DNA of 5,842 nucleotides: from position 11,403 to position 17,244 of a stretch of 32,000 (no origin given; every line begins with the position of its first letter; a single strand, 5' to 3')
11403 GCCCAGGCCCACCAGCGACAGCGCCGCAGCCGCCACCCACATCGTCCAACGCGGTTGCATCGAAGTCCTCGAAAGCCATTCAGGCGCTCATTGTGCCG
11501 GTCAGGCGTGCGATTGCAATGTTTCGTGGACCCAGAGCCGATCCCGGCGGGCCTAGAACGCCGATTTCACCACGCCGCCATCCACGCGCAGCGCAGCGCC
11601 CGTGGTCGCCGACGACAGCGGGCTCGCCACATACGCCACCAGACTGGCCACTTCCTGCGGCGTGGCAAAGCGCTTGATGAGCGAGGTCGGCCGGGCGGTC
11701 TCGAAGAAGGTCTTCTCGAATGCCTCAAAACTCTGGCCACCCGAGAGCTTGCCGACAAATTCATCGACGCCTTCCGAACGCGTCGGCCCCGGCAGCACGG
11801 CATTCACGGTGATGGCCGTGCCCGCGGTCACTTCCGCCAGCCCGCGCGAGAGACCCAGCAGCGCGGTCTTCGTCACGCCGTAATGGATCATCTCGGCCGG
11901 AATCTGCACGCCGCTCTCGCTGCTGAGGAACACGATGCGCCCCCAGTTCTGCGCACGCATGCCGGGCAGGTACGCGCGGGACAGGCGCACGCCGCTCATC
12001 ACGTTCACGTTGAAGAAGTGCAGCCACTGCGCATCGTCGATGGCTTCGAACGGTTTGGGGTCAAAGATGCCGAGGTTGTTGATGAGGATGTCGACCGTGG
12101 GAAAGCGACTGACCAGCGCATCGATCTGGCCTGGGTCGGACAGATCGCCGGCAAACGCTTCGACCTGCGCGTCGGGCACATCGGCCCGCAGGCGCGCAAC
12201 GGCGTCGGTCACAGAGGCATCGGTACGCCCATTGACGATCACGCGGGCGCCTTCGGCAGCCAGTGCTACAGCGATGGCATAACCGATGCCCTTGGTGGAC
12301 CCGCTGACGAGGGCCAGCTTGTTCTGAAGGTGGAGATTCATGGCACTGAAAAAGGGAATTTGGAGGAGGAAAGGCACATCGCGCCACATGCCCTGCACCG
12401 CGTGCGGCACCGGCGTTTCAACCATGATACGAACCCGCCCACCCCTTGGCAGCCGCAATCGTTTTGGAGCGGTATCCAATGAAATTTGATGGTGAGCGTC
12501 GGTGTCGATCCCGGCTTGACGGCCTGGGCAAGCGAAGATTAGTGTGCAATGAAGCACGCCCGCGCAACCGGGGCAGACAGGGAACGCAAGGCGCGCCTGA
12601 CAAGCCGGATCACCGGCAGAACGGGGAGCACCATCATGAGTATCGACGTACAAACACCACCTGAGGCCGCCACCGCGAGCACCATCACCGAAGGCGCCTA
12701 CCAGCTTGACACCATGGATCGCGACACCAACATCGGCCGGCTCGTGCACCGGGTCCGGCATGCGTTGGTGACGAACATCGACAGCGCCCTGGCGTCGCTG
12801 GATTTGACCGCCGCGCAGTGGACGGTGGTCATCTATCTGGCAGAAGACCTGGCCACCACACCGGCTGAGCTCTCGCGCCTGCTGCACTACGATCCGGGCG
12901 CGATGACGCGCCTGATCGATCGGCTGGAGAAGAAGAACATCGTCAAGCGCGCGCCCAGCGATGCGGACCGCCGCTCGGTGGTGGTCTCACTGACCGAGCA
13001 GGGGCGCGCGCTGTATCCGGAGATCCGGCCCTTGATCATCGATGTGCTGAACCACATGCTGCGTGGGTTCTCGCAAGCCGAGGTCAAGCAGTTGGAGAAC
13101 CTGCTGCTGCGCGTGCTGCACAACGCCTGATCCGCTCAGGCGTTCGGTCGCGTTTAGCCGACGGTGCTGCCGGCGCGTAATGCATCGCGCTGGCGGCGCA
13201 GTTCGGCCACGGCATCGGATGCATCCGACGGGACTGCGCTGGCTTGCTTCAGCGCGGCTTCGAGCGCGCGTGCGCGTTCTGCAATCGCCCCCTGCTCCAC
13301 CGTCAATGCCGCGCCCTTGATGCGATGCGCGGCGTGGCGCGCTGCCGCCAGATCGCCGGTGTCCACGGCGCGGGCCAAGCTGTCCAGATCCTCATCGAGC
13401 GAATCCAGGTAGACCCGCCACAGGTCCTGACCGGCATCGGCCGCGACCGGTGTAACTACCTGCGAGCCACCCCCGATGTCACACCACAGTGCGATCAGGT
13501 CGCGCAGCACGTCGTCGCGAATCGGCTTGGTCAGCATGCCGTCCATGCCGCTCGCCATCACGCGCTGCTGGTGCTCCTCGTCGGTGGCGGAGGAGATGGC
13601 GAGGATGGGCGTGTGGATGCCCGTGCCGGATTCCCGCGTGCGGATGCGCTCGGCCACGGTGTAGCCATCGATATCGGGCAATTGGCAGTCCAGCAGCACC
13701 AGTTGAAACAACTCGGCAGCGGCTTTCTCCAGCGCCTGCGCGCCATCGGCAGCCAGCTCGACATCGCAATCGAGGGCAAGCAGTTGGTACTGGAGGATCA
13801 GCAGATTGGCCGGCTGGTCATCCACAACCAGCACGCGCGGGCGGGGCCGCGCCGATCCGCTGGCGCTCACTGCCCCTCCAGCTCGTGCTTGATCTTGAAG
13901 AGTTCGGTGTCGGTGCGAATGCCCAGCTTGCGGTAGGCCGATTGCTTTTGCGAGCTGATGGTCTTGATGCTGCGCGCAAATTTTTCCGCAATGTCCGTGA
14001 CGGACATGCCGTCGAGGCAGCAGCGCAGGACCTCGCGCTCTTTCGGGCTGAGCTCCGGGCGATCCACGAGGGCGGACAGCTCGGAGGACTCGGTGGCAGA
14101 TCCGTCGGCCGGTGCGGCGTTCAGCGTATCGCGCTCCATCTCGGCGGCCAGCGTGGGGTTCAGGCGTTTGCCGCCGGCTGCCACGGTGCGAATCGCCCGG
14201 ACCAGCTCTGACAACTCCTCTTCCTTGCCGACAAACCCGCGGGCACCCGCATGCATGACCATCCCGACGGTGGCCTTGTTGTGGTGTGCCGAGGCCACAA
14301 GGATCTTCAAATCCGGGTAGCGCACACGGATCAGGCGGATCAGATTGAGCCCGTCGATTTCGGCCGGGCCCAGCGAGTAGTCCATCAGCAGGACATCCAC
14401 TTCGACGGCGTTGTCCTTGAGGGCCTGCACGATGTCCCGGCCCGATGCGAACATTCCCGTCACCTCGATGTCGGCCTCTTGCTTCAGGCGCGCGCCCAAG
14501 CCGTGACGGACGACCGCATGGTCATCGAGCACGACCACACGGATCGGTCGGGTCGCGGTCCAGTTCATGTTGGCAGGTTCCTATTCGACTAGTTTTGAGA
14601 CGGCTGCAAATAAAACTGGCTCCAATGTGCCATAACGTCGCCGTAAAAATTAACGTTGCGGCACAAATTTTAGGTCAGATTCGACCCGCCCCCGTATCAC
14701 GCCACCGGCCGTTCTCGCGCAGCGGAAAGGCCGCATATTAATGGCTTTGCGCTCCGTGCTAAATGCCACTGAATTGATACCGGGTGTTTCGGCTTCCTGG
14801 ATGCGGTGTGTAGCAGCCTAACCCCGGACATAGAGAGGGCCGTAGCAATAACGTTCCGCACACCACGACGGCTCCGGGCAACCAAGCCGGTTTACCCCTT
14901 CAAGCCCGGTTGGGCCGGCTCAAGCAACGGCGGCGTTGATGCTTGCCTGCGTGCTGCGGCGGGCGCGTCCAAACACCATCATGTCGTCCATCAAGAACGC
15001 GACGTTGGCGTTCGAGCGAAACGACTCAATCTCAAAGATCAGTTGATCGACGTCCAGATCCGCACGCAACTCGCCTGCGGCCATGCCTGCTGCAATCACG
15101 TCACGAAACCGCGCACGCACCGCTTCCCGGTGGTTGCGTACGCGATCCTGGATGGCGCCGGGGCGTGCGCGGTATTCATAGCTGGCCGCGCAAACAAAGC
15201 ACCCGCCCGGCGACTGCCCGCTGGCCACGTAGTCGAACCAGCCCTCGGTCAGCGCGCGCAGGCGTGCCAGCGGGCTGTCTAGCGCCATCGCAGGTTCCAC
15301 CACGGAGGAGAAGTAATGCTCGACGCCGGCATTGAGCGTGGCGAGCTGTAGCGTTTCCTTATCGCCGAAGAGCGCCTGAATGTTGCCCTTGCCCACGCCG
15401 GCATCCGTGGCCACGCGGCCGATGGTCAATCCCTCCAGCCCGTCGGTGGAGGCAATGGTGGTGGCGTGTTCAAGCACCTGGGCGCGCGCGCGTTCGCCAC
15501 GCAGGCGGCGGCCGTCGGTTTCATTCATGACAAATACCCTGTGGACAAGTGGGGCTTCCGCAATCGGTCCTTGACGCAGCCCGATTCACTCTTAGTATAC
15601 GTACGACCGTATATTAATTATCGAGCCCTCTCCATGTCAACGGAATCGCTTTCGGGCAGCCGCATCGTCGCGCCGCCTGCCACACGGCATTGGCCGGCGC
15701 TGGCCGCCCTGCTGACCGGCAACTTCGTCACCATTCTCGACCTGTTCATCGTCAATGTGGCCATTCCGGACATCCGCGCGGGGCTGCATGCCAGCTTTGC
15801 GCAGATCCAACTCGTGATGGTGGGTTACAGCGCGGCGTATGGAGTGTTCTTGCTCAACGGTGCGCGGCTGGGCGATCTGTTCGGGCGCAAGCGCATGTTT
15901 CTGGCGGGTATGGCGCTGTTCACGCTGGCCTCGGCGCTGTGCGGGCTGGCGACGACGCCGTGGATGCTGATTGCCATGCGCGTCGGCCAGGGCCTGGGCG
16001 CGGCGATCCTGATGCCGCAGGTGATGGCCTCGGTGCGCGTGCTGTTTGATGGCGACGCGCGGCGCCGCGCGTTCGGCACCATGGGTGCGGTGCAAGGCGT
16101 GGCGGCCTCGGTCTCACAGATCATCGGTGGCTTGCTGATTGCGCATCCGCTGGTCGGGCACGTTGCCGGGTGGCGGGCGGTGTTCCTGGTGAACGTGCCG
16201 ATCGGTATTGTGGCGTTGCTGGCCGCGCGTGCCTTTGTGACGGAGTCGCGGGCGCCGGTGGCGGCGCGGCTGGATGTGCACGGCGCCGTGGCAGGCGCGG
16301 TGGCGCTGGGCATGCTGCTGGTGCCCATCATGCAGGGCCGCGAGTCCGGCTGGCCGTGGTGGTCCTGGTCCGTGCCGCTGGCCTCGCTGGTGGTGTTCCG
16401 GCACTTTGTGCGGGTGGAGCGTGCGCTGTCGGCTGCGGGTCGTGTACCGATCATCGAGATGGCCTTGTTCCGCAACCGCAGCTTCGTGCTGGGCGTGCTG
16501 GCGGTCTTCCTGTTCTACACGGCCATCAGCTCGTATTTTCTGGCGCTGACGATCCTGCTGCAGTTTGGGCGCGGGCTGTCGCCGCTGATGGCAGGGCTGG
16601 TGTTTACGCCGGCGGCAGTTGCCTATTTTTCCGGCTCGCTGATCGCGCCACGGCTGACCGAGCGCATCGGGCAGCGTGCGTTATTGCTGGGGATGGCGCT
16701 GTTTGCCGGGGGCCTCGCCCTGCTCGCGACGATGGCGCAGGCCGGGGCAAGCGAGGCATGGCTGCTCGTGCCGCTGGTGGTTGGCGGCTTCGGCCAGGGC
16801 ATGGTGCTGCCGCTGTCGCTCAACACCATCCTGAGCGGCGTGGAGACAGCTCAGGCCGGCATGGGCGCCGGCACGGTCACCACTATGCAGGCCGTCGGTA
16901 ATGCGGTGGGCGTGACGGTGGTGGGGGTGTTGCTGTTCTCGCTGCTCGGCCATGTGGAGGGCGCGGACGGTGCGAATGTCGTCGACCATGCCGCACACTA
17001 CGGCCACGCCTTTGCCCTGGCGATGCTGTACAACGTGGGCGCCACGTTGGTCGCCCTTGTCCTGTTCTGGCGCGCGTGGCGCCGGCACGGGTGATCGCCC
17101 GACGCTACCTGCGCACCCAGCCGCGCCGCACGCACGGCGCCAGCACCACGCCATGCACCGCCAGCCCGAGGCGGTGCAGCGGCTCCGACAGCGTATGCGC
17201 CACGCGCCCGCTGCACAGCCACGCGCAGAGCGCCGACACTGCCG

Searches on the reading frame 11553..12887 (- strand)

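Call 56: search_protein_families(library=pfam, proteins=[window:11553-12887:-], max_evalue=0.01)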
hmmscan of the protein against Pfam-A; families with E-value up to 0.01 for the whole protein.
window:11553-12887:- (444 aa): 5 families
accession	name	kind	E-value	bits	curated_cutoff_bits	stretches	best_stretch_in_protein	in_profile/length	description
PF13561.12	adh_short_C2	-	6.2e-46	157.3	27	1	198-439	5-235/236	Enoyl-(Acyl carrier protein) reductase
PF00106.31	adh_short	-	6.2e-42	143.7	26.6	1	190-374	1-187/195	short chain dehydrogenase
PF08659.16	KR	-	3e-10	40.8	22.6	1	193-348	4-161/180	KR domain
PF23441.1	SDR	-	0.0018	18.1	27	1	187-272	5-94/258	SDR-like rossmann domain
PF01370.27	Epimerase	-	0.0062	16.4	20.9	1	192-324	1-116/240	NAD dependent epimerase/dehydratase family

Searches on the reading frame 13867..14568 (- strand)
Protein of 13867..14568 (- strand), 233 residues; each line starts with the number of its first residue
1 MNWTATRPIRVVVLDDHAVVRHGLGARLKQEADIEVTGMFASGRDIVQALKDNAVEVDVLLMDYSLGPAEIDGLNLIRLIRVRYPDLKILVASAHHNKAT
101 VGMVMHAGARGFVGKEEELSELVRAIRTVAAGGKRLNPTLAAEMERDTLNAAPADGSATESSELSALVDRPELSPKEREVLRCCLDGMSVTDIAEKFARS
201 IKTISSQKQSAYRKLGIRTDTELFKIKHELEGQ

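Call 56: search_protein_families(library=pfam, proteins=[window:13867-14568:-], max_evalue=0.01)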
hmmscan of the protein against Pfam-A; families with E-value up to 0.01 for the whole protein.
window:13867-14568:- (233 aa): 5 families
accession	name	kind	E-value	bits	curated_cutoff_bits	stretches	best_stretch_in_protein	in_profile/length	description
PF00072.30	Response_reg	-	1.6e-18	67.4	30.2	1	11-127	1-111/111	Response regulator receiver domain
PF00196.25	GerE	-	9.5e-11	41.6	23.5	1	173-223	3-53/57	Bacterial regulatory proteins, luxR family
PF08281.18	Sigma70_r4_2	-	7.6e-06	25.9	25.7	1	172-215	10-54/54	Sigma-70, region 4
PF04545.22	Sigma70_r4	-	0.00029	20.7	24.1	1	172-215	4-48/50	Sigma-70, region 4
PF13518.12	HTH_28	-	0.00074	20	25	1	179-217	4-41/52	Helix-turn-helix domain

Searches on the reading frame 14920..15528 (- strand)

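Call 56: search_protein_families(library=pfam, proteins=[window:14920-15528:-], max_evalue=0.01)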
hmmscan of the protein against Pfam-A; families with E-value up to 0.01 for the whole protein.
window:14920-15528:- (202 aa): 6 families
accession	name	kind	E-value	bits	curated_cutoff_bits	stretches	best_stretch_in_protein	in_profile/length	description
PF16925.10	TetR_C_13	-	8.3e-26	91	27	1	86-192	1-108/109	Tetracyclin repressor-like, C-terminal domain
PF17932.6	TetR_C_24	-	1.1e-06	29.3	26.4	1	84-161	2-74/114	Tetracyclin repressor-like, C-terminal domain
PF16859.10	TetR_C_11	-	6.7e-05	23.7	32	1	90-164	11-83/113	Tetracyclin repressor-like, C-terminal domain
PF17938.6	TetR_C_29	-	0.00017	22.1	26.2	1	86-170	1-83/119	Tetracyclin repressor-like, C-terminal domain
PF00440.29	TetR_N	-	0.00018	21.6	24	1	19-62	2-45/47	Bacterial regulatory proteins, tetR family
PF13977.11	TetR_C_6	-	0.0023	18.5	27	1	86-163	1-75/115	BetI-type transcriptional repressor, C-terminal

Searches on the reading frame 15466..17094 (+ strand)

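Call 56: search_protein_families(library=pfam, proteins=[window:15466-17094:+], max_evalue=0.01)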
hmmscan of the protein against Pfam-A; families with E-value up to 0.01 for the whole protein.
window:15466-17094:+ (542 aa): 2 families
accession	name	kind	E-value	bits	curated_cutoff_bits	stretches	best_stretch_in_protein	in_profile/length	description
PF07690.21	MFS_1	-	3.2e-46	158.3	33.4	1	82-482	1-346/347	Major Facilitator Superfamily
PF00083.30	Sugar_tr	-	6.3e-05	22.5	22.3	1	133-261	67-194/452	Sugar (and other) transporter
